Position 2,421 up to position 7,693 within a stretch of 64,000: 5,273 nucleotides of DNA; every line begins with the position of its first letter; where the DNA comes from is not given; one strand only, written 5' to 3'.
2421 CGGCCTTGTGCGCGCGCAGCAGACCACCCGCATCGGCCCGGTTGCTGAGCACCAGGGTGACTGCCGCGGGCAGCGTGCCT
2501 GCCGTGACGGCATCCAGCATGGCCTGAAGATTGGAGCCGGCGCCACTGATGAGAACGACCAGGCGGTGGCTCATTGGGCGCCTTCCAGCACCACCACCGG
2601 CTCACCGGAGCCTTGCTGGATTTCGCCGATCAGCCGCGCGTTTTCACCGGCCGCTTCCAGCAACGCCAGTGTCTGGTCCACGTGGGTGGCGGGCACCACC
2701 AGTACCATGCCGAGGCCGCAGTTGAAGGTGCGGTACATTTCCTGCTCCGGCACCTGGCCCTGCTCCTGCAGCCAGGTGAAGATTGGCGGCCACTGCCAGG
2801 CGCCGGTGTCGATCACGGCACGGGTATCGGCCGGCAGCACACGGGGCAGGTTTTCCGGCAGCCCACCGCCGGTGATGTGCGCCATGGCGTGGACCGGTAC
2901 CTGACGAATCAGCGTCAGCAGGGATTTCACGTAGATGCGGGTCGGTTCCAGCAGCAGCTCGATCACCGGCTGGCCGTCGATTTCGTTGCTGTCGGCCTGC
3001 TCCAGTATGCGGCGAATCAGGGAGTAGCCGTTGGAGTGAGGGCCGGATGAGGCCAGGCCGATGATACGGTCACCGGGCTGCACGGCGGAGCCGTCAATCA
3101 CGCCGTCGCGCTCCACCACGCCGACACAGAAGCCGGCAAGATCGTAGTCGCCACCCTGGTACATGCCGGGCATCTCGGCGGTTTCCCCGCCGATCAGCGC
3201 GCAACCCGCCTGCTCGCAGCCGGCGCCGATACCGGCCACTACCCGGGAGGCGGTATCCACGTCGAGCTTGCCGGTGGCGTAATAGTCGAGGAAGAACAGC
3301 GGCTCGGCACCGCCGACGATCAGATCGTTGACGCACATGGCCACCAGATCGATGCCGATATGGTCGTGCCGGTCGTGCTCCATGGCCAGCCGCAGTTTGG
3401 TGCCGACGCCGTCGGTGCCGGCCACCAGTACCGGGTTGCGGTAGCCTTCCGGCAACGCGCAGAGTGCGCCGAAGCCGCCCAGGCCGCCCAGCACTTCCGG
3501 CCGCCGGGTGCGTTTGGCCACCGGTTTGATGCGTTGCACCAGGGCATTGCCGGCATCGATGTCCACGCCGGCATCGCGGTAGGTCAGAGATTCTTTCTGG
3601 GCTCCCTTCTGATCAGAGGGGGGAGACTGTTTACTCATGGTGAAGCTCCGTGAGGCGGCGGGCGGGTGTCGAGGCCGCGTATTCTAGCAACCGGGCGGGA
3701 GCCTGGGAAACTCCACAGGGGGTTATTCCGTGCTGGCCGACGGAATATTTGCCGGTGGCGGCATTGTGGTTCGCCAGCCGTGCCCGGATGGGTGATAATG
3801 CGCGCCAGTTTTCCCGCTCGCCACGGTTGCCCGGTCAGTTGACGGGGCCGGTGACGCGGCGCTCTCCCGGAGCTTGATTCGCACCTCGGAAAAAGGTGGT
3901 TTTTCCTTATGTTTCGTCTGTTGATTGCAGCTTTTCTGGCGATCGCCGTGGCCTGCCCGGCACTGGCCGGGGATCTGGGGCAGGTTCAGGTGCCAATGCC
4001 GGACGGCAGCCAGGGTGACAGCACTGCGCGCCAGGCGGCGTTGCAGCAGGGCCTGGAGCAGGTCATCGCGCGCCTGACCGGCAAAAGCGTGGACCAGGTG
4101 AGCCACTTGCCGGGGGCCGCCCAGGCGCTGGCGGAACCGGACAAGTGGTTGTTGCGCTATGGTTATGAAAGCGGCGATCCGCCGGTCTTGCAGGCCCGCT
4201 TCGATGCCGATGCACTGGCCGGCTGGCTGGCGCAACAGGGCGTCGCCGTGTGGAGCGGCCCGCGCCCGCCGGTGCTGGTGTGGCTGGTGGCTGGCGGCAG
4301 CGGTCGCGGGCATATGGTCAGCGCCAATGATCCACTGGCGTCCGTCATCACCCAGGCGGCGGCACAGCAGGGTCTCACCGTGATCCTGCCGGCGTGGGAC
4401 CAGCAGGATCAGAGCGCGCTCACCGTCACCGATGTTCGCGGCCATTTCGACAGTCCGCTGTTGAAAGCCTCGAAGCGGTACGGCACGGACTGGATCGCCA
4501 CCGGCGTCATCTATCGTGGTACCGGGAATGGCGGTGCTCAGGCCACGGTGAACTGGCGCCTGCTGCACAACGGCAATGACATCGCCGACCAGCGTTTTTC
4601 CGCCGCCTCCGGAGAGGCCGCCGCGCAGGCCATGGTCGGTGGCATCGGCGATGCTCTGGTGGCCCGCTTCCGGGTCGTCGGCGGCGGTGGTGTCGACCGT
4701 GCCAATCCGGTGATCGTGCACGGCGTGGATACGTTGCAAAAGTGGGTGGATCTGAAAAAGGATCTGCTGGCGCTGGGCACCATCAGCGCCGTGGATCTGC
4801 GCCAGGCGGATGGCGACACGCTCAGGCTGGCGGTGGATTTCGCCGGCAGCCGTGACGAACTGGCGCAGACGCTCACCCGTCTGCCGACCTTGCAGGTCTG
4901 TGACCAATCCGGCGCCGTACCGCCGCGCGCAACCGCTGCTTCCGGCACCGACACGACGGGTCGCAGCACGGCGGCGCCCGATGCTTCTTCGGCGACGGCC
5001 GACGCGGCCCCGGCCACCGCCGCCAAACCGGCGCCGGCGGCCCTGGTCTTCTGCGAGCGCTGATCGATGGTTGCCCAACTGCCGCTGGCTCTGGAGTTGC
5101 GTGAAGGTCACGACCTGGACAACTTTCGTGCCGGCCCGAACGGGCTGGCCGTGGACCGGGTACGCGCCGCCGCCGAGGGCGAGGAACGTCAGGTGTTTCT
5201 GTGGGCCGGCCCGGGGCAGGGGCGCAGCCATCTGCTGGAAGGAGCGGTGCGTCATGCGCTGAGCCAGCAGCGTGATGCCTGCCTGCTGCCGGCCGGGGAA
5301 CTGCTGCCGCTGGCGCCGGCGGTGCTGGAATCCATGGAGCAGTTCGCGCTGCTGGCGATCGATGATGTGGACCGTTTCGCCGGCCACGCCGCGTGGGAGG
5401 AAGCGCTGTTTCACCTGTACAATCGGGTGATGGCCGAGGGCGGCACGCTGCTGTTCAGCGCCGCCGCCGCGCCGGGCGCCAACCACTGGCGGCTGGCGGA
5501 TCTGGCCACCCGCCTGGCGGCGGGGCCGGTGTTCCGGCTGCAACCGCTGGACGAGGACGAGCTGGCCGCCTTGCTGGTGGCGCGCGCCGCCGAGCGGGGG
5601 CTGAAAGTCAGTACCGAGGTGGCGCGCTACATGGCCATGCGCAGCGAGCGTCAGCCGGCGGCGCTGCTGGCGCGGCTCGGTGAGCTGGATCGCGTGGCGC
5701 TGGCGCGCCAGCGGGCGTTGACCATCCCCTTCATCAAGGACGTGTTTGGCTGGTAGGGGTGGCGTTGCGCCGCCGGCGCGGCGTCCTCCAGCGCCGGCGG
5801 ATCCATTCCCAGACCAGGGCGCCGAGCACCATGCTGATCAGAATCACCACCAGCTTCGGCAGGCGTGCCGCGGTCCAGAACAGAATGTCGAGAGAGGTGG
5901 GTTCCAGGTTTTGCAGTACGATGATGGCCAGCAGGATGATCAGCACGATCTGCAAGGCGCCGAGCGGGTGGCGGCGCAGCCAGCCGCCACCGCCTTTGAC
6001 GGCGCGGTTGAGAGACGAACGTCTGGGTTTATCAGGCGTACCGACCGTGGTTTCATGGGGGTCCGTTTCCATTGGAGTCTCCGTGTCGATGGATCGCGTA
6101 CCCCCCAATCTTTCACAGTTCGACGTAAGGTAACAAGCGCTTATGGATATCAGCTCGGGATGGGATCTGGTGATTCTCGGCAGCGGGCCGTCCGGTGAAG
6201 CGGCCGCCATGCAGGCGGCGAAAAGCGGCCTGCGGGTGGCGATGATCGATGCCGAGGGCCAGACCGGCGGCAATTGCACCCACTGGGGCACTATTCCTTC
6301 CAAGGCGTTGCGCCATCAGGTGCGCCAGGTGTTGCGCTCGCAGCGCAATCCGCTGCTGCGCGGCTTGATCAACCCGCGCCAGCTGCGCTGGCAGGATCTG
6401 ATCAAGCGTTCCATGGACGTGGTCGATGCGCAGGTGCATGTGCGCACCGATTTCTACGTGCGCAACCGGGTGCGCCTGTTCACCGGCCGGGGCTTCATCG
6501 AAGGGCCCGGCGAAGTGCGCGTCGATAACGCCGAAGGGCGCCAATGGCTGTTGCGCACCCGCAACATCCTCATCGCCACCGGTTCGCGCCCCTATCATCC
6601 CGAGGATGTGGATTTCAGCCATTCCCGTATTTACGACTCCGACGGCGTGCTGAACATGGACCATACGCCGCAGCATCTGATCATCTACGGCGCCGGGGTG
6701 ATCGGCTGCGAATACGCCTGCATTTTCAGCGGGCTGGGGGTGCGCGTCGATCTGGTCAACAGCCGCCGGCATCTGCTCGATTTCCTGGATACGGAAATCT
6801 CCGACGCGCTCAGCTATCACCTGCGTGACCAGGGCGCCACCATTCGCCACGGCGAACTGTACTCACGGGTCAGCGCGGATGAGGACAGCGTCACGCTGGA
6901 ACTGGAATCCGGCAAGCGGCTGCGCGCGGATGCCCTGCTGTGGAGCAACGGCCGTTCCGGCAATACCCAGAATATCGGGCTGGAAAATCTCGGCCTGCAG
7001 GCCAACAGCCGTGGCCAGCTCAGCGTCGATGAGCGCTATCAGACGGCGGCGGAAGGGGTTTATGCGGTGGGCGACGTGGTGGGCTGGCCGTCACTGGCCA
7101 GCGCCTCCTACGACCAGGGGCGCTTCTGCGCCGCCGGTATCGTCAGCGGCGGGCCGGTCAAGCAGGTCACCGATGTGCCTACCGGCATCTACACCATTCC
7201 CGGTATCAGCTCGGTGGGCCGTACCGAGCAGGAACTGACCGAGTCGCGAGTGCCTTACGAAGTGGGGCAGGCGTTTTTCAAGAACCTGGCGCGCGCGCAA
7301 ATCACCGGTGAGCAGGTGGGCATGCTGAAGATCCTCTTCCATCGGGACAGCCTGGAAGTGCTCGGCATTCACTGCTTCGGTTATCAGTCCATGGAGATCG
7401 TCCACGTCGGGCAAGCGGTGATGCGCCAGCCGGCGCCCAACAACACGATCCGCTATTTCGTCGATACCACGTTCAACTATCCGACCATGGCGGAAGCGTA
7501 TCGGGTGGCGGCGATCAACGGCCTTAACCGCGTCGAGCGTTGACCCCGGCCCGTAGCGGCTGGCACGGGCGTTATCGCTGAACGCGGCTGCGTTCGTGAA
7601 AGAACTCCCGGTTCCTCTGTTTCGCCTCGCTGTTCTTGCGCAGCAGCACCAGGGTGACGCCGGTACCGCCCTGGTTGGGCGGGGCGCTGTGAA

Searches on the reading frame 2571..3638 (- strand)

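Call 15: search_protein_families(library=pfam, proteins=[window:2571-3638:-])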
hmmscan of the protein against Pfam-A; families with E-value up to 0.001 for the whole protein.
window:2571-3638:- (355 aa): 2 families
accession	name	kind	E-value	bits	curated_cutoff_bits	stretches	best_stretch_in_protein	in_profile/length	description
PF02769.27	AIRS_C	-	3.9e-40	138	23.1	1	187-346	1-151/156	AIR synthase related protein, C-terminal domain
PF00586.29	AIRS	-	1.5e-24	87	24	1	70-175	14-112/112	AIR synthase related protein, N-terminal domain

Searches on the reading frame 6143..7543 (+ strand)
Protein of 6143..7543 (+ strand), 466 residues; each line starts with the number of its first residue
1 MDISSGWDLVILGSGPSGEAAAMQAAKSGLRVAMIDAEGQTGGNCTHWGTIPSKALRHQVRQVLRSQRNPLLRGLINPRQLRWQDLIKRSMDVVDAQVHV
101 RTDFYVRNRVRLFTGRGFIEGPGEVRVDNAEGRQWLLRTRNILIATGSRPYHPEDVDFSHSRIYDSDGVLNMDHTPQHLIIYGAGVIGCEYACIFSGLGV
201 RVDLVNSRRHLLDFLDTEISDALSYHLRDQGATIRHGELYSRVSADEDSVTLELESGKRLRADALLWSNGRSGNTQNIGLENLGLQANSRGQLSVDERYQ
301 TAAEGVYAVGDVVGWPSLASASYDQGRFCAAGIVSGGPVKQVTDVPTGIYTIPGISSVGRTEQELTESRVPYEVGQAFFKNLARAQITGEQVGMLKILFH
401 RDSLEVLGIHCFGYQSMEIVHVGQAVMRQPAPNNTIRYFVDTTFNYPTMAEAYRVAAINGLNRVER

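Call 15: search_protein_families(library=pfam, proteins=[window:6143-7543:+])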
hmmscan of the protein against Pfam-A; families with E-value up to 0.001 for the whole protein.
window:6143-7543:+ (466 aa): 13 families
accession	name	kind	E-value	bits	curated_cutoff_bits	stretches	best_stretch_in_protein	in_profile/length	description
PF07992.20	Pyr_redox_2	-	4.4e-59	200.7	26.1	1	8-326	2-291/291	Pyridine nucleotide-disulphide oxidoreductase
PF02852.28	Pyr_redox_dim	-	2.1e-22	79.8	25.3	1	345-456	1-109/110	Pyridine nucleotide-disulphide oxidoreductase, dimerisation domain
PF00070.33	Pyr_redox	-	1e-16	61.6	22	1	178-253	1-78/82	Pyridine nucleotide-disulphide oxidoreductase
PF12831.13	FAD_oxidored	-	6.7e-10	39.3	27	1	8-63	1-56/416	FAD dependent oxidoreductase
PF13450.12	NAD_binding_8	-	3.1e-08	34.2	21.9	1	11-70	1-59/68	NAD(P)-binding Rossmann-like domain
PF00890.30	FAD_binding_2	-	3.9e-07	30.1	20.4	1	8-48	1-40/414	FAD binding domain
PF03486.20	HI0933_like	-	1.9e-06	27.9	50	0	8-42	2-36/244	HI0933-like protein Rossmann domain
PF01134.28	GIDA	-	4.5e-06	26.4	22.1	0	8-54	1-47/391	Glucose inhibited division protein A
PF13738.12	Pyr_redox_3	-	8.7e-06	25.6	30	0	137-310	123-305/305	Pyridine nucleotide-disulphide oxidoreductase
PF01262.27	AlaDh_PNT_C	-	0.00015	21.7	23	0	176-220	28-72/214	Alanine dehydrogenase/PNT, C-terminal domain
PF01266.30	DAO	-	0.00017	21.7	27.9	1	8-91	1-68/353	FAD dependent oxidoreductase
PF02737.24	3HCDH_N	-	0.00019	21.9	22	0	181-247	4-71/180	3-hydroxyacyl-CoA dehydrogenase, NAD binding domain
PF01946.23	Thi4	-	0.00054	19.7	26.2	0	8-51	19-63/235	Thi4 family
